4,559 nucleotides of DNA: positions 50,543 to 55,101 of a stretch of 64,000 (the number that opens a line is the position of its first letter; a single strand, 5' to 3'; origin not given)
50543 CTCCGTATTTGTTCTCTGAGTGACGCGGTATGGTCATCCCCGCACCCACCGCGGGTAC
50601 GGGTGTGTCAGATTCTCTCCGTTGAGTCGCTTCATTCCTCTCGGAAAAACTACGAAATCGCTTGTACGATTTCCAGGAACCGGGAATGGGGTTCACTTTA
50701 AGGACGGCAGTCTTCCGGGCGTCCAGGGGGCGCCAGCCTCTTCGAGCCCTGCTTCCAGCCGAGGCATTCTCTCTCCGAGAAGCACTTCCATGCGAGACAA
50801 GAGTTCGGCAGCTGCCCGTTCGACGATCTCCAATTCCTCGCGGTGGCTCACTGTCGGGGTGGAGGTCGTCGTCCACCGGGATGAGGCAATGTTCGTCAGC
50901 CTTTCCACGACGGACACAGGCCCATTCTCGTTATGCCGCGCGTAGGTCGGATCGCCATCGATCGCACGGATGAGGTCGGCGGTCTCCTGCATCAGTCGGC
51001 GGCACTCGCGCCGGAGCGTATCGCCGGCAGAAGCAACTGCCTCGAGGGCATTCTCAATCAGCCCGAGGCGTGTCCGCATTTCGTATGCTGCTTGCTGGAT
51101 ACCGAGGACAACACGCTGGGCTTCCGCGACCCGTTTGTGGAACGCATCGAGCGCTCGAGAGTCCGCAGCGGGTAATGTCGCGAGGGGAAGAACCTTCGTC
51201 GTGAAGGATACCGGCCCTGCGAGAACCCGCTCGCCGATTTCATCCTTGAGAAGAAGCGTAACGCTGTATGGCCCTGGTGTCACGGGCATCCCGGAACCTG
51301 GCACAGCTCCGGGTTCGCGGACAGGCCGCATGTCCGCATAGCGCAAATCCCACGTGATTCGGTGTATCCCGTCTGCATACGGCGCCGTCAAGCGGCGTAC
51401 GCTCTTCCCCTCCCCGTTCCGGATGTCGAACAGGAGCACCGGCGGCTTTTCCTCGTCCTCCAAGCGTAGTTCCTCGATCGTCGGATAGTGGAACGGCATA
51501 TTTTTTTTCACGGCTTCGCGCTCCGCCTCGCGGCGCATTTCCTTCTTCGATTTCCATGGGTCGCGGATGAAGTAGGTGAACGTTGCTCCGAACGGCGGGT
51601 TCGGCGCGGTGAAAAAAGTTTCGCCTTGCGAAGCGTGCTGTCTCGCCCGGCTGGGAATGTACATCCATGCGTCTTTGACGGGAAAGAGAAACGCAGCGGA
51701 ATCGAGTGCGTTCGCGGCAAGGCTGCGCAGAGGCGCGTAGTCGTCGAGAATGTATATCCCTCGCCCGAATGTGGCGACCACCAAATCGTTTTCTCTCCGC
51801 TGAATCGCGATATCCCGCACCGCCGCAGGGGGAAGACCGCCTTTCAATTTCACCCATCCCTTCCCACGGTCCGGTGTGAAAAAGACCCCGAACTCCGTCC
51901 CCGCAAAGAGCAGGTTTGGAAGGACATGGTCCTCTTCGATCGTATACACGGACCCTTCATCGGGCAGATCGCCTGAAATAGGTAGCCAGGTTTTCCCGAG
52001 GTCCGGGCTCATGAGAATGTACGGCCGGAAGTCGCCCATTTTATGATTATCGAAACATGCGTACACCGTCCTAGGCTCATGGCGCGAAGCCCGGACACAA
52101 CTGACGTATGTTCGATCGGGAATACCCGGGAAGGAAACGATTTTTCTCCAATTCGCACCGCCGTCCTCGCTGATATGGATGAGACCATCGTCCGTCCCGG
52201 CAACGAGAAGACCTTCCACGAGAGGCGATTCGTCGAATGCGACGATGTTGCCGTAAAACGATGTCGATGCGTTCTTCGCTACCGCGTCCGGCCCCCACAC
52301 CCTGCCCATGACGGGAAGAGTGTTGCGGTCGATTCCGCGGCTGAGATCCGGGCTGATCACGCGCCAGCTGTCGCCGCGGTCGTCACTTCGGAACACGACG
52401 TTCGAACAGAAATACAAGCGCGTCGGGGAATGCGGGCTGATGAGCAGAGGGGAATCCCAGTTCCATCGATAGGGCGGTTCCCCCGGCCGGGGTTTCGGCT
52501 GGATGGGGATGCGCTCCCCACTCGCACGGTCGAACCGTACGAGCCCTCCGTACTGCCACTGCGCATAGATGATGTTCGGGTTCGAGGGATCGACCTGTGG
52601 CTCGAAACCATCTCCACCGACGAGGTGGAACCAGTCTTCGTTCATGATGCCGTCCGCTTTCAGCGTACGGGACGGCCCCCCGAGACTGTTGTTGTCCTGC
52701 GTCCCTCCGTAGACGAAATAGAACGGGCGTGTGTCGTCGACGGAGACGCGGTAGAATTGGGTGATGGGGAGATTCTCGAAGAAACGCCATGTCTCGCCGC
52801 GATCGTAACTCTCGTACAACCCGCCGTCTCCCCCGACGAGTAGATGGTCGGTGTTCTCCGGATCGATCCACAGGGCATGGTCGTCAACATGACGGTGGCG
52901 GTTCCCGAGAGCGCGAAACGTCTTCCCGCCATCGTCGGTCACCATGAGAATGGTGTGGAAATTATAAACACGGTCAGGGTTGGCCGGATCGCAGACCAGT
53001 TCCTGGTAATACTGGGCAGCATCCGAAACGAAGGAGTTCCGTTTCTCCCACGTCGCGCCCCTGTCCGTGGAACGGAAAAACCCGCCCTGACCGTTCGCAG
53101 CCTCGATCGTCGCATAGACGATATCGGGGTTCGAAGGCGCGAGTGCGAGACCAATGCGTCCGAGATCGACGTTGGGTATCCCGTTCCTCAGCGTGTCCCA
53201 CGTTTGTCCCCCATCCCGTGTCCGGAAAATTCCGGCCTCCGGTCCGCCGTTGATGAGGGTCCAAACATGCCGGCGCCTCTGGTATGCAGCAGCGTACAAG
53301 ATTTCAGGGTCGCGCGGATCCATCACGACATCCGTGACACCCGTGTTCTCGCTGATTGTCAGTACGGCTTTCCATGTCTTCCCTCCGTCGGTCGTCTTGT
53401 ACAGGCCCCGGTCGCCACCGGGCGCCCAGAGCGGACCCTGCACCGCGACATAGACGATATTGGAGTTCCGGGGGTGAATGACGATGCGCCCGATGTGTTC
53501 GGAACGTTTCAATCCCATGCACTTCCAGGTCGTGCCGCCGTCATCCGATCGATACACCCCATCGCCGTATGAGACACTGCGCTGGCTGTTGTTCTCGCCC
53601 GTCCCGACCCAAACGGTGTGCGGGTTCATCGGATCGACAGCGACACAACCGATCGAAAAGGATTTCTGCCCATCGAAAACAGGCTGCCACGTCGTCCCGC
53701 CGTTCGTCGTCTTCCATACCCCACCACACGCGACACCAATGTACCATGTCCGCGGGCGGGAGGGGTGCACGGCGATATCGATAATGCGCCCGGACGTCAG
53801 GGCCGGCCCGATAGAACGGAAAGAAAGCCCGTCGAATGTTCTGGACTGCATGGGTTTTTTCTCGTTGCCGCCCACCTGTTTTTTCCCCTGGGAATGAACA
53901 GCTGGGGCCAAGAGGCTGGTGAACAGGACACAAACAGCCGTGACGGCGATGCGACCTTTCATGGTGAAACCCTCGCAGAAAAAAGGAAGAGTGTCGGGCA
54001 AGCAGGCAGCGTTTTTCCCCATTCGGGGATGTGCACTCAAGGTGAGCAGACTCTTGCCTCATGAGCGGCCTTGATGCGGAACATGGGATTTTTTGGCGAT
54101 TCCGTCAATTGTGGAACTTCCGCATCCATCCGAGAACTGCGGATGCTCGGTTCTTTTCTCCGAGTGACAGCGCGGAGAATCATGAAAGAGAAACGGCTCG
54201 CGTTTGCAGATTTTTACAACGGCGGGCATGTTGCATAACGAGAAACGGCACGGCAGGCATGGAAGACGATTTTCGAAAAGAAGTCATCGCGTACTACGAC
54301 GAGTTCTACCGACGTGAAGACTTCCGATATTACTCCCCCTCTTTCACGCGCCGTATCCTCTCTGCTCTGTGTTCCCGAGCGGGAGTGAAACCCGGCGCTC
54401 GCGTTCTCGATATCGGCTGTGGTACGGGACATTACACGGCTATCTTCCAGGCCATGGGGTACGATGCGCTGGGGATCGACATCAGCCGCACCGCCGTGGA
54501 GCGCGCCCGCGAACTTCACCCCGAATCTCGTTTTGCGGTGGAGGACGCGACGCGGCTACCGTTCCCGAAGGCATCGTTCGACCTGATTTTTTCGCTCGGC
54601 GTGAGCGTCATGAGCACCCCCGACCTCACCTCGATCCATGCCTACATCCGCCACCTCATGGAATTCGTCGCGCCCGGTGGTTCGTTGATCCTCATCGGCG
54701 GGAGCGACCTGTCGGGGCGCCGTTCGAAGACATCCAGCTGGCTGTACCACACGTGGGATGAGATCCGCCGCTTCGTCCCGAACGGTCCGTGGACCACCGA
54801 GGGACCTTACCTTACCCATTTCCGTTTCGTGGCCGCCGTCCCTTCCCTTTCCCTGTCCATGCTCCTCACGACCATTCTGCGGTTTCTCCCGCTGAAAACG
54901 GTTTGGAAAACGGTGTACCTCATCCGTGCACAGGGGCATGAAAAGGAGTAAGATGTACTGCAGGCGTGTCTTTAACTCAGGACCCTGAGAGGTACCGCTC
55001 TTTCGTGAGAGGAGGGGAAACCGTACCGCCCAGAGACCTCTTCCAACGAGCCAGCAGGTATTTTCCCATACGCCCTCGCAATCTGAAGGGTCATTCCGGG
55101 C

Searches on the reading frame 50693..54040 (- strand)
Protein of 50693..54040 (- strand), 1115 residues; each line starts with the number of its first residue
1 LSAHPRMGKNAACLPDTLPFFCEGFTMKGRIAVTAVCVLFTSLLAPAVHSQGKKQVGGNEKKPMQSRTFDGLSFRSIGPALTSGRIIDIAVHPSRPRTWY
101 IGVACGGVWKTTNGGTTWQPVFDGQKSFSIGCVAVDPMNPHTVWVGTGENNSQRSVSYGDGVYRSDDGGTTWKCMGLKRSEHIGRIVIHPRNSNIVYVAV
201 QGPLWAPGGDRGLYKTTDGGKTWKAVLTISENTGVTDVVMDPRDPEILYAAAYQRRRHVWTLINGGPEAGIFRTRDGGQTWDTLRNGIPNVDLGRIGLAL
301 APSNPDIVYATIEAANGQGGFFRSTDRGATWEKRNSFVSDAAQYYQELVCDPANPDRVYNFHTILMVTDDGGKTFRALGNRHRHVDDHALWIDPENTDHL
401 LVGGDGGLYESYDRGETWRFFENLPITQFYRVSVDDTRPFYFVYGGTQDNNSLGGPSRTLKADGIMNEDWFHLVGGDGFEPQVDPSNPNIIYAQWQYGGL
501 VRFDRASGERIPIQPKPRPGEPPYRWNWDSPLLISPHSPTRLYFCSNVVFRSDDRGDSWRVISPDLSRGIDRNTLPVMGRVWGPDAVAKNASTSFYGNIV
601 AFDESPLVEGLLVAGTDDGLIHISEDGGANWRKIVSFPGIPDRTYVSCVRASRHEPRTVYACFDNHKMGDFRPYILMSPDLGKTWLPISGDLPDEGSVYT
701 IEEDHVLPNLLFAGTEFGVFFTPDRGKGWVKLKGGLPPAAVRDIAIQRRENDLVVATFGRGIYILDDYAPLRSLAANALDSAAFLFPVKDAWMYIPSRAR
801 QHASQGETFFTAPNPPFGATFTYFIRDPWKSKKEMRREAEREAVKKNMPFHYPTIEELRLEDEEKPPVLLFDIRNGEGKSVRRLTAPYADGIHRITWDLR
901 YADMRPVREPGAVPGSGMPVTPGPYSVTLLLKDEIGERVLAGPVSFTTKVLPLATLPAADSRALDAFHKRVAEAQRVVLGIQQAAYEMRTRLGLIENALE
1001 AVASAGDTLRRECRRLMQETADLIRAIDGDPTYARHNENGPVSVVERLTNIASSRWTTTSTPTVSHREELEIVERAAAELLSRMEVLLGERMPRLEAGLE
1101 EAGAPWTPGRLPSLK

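Call 10: search_protein_families(library=pfam, proteins=[window:50693-54040:-], max_evalue=0.001)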
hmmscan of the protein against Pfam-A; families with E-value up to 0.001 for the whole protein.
window:50693-54040:- (1115 aa): 5 families
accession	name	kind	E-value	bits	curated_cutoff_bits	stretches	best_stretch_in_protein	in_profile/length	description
PF15902.12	Sortilin-Vps10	-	1.7e-29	103.4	33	2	162-292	3-120/446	Sortilin, neurotensin receptor 3,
PF02012.26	BNR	-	4.4e-15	53.6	27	0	214-224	1-11/12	BNR/Asp-box repeat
PF14870.12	PSII_BNR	-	5.7e-11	42.6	27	0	321-419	40-138/303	Photosynthesis system II assembly factor YCF48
PF13088.12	BNR_2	-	3.8e-06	26.9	31.4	0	144-335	67-252/277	BNR repeat-like domain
PF15899.11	BNR_6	-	0.00017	21.8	27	0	322-333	2-13/14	BNR-Asp box repeat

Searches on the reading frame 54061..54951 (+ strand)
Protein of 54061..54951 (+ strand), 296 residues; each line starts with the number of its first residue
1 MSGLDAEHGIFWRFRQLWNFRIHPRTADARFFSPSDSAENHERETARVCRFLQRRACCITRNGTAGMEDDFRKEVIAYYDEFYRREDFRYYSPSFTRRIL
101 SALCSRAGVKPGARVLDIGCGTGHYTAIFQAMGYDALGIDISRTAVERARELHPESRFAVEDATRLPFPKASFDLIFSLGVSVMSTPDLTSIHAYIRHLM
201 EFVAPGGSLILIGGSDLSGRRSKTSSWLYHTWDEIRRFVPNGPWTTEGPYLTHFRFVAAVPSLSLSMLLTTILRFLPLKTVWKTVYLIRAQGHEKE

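Call 64: search_protein_families(library=pfam, proteins=[window:54061-54951:+], max_evalue=0.0001)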
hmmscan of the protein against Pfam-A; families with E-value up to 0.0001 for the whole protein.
window:54061-54951:+ (296 aa): 9 families
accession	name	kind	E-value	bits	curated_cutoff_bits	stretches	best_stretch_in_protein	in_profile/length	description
PF13649.12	Methyltransf_25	-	4e-18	66.3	27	1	115-207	1-97/97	Methyltransferase domain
PF08241.18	Methyltransf_11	-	4.8e-17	62.8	21.2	1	116-210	1-94/95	Methyltransferase domain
PF13489.12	Methyltransf_23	-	1.5e-13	51.2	27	1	98-211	7-116/164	Methyltransferase domain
PF13847.12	Methyltransf_31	-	3e-13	50.1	27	1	110-210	2-108/145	Methyltransferase domain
PF08242.18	Methyltransf_12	-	1.3e-11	45.5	30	1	116-209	1-98/98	Methyltransferase domain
PF01135.25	PCMT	-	5.1e-06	26.9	20.3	1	107-162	69-120/210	Protein-L-isoaspartate(D-aspartate) O-methyltransferase (PCMT)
PF02353.26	CMAS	-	2.1e-05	24.4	27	1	101-211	52-164/273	Mycolic acid cyclopropane synthetase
PF01209.24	Ubie_methyltran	-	2.2e-05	24.4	20.1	1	105-217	41-157/233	ubiE/COQ5 methyltransferase family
PF05724.17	TPMT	-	9.8e-05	22.6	26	0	98-155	24-84/218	Thiopurine S-methyltransferase (TPMT)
